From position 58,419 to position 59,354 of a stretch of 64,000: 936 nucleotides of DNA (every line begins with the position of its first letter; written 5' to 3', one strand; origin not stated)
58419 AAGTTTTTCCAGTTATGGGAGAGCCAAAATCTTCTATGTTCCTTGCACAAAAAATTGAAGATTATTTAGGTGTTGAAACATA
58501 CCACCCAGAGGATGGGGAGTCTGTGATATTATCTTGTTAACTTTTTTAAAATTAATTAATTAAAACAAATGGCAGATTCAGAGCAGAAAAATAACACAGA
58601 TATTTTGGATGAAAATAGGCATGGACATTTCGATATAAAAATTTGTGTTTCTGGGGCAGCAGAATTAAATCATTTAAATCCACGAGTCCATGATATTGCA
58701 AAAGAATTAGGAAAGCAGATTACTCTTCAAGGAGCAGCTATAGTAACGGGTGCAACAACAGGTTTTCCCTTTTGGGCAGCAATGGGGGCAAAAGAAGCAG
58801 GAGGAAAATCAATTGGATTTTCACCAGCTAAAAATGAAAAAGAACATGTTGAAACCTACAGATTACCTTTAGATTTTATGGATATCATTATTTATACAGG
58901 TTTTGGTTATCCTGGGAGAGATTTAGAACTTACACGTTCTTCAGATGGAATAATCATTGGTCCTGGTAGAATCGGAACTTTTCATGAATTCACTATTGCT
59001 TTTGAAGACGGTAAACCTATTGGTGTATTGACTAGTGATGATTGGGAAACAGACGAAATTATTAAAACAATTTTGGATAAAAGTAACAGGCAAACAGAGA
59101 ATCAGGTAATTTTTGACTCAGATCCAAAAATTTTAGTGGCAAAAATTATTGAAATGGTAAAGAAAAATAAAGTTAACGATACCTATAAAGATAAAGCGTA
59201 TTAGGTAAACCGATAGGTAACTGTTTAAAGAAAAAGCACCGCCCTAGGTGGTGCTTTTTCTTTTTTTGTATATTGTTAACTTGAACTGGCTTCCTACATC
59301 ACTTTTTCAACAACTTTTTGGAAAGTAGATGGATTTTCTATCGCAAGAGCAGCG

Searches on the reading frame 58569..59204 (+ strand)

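Call 64: search_protein_families(library=pfam, proteins=[window:58569-59204:+], max_evalue=0.01)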
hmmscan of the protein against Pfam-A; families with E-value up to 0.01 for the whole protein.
window:58569-59204:+ (211 aa): 3 families
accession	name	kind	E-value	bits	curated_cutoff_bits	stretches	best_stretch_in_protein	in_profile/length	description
PF18306.6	LDcluster4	-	1.1e-31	110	26.3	1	23-186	2-147/151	SLOG cluster4 family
PF03641.19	Lysine_decarbox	-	0.0012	19.5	27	1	71-145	5-73/131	Possible lysine decarboxylase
PF18185.7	STALD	-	0.0051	16.7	24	0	10-65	3-60/211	Sir2- and TIR-associating SLOG family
